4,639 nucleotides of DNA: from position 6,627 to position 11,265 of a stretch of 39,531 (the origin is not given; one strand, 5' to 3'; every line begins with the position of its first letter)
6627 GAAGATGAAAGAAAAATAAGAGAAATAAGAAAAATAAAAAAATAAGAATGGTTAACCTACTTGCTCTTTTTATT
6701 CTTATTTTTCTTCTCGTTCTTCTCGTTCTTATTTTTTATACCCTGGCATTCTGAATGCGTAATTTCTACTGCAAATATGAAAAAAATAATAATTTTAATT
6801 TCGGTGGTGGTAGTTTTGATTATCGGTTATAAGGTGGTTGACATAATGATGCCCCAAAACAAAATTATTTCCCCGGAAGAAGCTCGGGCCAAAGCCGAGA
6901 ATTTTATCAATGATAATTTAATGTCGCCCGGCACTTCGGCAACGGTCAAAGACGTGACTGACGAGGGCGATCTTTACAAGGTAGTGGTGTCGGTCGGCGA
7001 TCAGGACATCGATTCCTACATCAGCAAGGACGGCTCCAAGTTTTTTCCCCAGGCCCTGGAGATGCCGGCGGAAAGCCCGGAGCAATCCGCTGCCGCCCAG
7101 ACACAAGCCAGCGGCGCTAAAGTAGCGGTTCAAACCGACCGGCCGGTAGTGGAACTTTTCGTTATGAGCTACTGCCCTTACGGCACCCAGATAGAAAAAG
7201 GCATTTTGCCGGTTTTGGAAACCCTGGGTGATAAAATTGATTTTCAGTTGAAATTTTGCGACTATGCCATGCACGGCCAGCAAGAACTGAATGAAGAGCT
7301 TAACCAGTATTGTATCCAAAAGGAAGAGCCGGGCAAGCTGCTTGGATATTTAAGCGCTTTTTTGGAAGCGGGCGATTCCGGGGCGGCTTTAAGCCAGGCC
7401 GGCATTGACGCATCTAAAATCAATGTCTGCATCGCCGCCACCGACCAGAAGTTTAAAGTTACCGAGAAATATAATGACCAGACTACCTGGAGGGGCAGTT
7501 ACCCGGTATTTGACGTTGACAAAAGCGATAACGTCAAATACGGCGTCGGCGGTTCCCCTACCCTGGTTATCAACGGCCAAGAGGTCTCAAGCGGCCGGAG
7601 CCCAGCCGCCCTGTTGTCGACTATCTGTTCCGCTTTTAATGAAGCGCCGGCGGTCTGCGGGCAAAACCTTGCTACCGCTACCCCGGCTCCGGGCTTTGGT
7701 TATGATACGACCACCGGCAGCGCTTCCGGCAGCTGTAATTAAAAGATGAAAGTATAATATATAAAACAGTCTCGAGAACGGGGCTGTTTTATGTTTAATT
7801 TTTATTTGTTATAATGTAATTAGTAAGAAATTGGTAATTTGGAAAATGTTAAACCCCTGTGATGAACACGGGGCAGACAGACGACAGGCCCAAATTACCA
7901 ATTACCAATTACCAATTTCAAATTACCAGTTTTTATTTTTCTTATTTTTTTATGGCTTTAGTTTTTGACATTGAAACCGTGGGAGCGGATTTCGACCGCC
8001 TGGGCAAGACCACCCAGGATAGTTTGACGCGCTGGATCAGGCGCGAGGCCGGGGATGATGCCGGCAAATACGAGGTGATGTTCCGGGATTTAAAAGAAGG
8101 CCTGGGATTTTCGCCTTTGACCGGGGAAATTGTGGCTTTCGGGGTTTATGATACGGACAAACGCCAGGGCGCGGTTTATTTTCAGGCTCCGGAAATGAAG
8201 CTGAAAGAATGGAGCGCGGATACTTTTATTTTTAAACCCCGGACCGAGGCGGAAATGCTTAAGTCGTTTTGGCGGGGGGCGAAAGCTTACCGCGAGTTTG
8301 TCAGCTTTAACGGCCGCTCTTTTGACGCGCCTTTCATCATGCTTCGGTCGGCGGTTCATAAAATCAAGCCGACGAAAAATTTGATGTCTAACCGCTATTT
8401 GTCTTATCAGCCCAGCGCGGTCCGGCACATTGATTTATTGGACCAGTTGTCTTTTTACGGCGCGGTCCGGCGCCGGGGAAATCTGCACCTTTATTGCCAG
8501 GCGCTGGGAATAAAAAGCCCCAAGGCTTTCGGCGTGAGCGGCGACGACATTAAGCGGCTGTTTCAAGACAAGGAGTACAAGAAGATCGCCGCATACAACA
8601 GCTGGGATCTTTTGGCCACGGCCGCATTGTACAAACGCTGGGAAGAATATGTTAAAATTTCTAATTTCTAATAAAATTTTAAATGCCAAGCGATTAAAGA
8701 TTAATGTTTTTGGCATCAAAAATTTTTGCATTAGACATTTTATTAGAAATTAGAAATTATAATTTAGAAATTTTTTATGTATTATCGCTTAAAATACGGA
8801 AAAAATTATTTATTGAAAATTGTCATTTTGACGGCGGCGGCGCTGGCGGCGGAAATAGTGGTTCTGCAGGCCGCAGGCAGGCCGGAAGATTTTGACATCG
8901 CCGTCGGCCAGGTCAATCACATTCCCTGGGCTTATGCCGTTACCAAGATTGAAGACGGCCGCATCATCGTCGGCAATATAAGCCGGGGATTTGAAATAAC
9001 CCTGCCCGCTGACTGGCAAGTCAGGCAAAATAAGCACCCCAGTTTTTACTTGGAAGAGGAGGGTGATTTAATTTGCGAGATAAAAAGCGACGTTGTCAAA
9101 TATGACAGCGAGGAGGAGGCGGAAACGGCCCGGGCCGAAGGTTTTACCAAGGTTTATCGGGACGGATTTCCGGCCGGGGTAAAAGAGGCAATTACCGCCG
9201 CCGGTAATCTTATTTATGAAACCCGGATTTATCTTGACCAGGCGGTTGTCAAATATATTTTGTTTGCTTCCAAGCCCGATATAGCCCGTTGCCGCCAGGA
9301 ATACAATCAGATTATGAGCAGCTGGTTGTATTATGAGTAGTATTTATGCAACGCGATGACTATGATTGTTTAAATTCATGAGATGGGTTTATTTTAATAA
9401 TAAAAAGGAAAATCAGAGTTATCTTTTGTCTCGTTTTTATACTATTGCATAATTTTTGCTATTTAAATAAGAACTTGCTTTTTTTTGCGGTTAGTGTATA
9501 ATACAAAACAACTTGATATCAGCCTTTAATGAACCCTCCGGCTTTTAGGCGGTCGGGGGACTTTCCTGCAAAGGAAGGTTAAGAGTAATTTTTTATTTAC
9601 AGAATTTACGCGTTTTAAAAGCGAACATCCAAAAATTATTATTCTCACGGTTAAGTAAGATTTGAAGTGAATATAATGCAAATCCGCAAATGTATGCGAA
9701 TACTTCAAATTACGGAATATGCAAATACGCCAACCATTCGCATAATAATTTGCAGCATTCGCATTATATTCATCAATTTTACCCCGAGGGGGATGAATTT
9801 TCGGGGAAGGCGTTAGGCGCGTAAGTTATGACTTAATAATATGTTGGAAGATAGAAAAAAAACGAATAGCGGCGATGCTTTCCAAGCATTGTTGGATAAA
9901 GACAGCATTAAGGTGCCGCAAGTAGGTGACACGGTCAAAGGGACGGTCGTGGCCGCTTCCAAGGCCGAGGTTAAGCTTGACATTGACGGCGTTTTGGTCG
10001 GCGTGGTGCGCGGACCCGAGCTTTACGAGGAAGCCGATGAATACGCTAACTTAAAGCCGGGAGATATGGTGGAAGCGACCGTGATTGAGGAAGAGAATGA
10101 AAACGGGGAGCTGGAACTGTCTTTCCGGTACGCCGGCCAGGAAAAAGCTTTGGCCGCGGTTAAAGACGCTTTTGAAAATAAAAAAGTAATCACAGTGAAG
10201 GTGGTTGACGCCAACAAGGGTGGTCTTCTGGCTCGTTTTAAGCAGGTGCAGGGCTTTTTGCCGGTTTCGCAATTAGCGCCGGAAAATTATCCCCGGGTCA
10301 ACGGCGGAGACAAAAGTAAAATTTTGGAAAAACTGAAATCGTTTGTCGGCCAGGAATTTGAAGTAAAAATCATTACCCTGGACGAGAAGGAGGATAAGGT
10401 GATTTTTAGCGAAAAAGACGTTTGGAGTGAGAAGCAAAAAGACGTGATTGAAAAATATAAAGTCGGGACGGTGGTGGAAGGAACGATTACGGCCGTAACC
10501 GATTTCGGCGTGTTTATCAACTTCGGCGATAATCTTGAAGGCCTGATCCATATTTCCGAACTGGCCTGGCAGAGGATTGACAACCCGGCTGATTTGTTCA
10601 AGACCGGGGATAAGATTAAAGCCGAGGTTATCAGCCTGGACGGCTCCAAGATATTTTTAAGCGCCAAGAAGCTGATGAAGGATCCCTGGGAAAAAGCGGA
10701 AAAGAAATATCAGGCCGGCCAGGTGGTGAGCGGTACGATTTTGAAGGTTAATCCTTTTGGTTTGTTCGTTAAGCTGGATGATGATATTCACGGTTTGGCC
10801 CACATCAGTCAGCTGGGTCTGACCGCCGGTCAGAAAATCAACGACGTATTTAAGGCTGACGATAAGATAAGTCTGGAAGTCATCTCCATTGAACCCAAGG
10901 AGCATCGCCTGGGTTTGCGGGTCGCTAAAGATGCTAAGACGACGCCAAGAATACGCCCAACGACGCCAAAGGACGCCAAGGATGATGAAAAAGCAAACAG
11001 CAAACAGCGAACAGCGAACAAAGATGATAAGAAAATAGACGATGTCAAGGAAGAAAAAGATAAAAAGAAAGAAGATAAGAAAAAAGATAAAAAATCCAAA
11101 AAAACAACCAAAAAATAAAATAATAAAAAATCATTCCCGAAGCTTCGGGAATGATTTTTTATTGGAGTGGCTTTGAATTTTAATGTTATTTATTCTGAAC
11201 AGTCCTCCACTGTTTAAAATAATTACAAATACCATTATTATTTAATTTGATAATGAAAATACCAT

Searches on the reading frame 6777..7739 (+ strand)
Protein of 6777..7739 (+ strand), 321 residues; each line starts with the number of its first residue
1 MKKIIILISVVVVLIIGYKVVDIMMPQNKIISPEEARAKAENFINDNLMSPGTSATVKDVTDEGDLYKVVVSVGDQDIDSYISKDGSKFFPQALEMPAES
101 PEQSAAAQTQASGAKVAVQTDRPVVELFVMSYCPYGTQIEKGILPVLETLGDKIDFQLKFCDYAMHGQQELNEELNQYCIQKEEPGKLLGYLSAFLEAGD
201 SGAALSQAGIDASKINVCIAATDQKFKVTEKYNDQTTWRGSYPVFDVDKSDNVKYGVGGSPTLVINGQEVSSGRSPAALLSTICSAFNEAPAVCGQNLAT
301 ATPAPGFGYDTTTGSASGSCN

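Call 82: search_protein_families(library=pfam, proteins=[window:6777-7739:+], max_evalue=0.001)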
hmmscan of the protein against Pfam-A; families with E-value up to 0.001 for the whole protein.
window:6777-7739:+ (321 aa): 1 family
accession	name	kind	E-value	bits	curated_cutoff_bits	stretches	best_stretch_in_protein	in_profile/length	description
PF13192.12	Thioredoxin_3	-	2.1e-05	24.9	24.8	0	249-277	41-67/76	Thioredoxin domain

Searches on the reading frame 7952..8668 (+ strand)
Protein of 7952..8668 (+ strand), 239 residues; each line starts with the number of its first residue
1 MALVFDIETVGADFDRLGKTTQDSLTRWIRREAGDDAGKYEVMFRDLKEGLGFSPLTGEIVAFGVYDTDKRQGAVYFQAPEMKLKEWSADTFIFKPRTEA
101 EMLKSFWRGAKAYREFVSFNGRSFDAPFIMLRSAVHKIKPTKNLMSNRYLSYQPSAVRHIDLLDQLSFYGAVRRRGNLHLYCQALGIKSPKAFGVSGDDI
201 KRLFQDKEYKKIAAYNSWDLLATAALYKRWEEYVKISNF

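Call 16: find_related_loci(query=window:7952-8668:+, collection=genome_contigs, flank=10000)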
Query window:7952-8668:+ (239 aa) in genome_contigs; peptide patterns used: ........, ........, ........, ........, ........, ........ (x = any residue, [..] = any of these).
158 stretches matched a pattern; 75 encode a relative of the query (tblastn E <= 1e-3); 75 distinct loci.
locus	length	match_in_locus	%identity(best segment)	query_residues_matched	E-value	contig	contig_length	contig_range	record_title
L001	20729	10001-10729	69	1-239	4e-116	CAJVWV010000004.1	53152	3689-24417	TPA_asm: uncultured bacterium isolate DRR093004_bin.4_MetaBAT_v2.12.1_MAG genome assembly, contig: NODE_347_length_53152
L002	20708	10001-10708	68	1-236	2e-115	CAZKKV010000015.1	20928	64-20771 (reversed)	MAG TPA_asm: uncultured Gammaproteobacteria bacterium isolate SRP178699_co2_502 genome assembly, contig: NODE_1718_lengt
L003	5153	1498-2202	69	1-236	3e-114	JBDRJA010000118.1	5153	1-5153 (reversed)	MAG: Patescibacteria group bacterium isolate MEGAHIT-group-1.615 k141_12201273, whole genome shotgun sequence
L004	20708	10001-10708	67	1-236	1e-113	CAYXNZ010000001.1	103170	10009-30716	MAG TPA_asm: uncultured Gammaproteobacteria bacterium isolate binchicken_co181_167 genome assembly, contig: NODE_151_len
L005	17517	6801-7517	68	1-239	1e-112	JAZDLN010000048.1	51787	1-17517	MAG: Candidatus Falkowbacteria bacterium isolate MEGAHIT-group-0.601 k141_961980, whole genome shotgun sequence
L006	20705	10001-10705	65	1-235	1e-112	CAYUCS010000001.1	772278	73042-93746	MAG TPA_asm: uncultured Gammaproteobacteria bacterium isolate binchicken_co269_189 genome assembly, contig: NODE_1_lengt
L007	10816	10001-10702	67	1-234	2e-112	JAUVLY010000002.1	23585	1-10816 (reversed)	MAG: Candidatus Falkowbacteria bacterium isolate CSMAG_518 CSMAG_518_k141_914851_length_23585_cov_8.9853, whole genome s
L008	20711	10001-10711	68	1-237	1e-112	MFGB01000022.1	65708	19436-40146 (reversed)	MAG: Candidatus Falkowbacteria bacterium RIFOXYA2_FULL_47_19 rifoxya2_full_scaffold_656, whole genome shotgun sequence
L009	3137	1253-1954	66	1-234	2e-113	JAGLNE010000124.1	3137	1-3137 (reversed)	MAG: Candidatus Parcubacteria bacterium isolate RS_6_24 ROV157_6.bin.24.fa_124, whole genome shotgun sequence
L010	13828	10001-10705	67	1-235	7e-110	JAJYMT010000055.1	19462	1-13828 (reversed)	MAG: bacterium isolate DBS2-4.bin161 NODE_4893_length_19462_cov_1.43615, whole genome shotgun sequence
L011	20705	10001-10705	67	1-236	1e-107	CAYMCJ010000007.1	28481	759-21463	MAG TPA_asm: uncultured Gammaproteobacteria bacterium isolate SRP178699_co1_454 genome assembly, contig: NODE_1799_lengt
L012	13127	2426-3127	66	1-235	3e-107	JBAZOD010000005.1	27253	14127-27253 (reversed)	MAG: Patescibacteria group bacterium isolate SO_2017_LW4_86 scaffold_3720_c1_LW137-91_2017, whole genome shotgun sequenc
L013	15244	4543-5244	61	1-235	1e-100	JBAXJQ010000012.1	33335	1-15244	MAG: Candidatus Falkowbacteria bacterium isolate ELA379 MAG379_12, whole genome shotgun sequence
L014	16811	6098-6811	59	1-239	3e-96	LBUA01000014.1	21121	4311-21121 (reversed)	MAG: Parcubacteria group bacterium GW2011_GWD2_38_12 US71_C0014, whole genome shotgun sequence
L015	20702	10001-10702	59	1-235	1e-93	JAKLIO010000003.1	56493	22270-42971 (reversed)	MAG: Patescibacteria group bacterium isolate RA.bin89 RA.bin89_3, whole genome shotgun sequence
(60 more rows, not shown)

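Call 31: find_related_loci(query=window:7952-8668:+, collection=metagenome_contigs, flank=10000)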
Query window:7952-8668:+ (239 aa) in metagenome_contigs; peptide patterns used: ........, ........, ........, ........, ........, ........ (x = any residue, [..] = any of these).
244 stretches matched a pattern; 100 encode a relative of the query (tblastn E <= 1e-3); the best 80 are kept; 80 distinct loci.
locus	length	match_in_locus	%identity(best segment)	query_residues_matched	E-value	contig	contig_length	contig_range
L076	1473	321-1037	100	1-239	2e-178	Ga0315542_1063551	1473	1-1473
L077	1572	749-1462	71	1-238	5e-131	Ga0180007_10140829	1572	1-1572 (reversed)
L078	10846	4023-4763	69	1-236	1e-119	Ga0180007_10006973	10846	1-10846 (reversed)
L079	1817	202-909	68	1-236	2e-123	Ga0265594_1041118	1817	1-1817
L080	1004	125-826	71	1-236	9e-127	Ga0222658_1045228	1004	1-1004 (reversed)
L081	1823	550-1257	68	1-237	2e-121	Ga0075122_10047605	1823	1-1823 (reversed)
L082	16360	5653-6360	67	1-236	7e-114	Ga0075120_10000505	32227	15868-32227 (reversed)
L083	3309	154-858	67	1-235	7e-116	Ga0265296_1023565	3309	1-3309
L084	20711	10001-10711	68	1-237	7e-113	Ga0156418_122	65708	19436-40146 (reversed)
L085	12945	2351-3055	68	1-236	2e-112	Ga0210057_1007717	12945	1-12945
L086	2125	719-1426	67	1-236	1e-117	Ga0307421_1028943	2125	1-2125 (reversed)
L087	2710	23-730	65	1-236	5e-115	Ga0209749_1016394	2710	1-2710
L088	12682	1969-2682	65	1-234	4e-111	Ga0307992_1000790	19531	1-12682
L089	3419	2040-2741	68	1-235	8e-113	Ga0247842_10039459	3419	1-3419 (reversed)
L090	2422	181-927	63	1-236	2e-114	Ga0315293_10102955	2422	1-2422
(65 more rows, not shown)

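Call 82: search_protein_families(library=pfam, proteins=[window:7952-8668:+], max_evalue=0.001)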
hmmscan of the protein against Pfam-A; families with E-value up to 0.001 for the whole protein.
window:7952-8668:+ (239 aa): 2 families
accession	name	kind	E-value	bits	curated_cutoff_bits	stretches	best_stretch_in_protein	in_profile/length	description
PF10108.15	DNA_pol_B_exo2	-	5.7e-23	82.1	24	1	97-232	35-175/213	Predicted 3'-5' exonuclease related to the exonuclease domain of PolB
PF13482.12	RNase_H_2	-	1.8e-13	51.2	22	1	49-230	6-164/165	RNase_H superfamily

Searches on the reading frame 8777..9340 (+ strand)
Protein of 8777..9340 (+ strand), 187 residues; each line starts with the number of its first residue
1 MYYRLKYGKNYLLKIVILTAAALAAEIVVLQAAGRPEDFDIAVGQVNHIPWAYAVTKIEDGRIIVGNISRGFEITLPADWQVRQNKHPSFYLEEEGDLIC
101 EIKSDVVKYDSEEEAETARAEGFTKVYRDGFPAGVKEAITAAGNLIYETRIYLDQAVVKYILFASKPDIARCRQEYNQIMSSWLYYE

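Call 13: find_encoding_contigs(protein=window:8777-9340:+, flank=10000, max_places=10)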
Protein window:8777-9340:+ (187 aa): no gene with exactly this product is on record in the collection.
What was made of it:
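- Tried and rejected: Exact-protein look-up of the window gene 8777-9340 found nothing (call 13).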

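Call 82: search_protein_families(library=pfam, proteins=[window:8777-9337:+], max_evalue=0.001)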
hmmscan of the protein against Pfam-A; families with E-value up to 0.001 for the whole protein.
window:8777-9337:+ (187 aa): 0 families

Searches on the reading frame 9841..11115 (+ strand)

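Call 82: search_protein_families(library=pfam, proteins=[window:9841-11115:+], max_evalue=0.001)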
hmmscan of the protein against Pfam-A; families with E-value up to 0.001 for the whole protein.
window:9841-11115:+ (425 aa): 4 families
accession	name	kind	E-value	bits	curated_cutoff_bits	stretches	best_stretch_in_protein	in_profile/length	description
PF00575.29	S1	-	9.1e-44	148.2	22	4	205-274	1-72/74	S1 RNA binding domain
PF23459.1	S1_RRP5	-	3.4e-15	56.8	27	1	207-270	2-65/72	RRP5 S1 domain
PF21710.3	Spt6_S1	-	5.5e-05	23.8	27.5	0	206-271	14-80/91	Spt6, S1/OB domain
PF13509.12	S1_2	-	5.8e-05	23.6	21.8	0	208-241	1-34/61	S1 domain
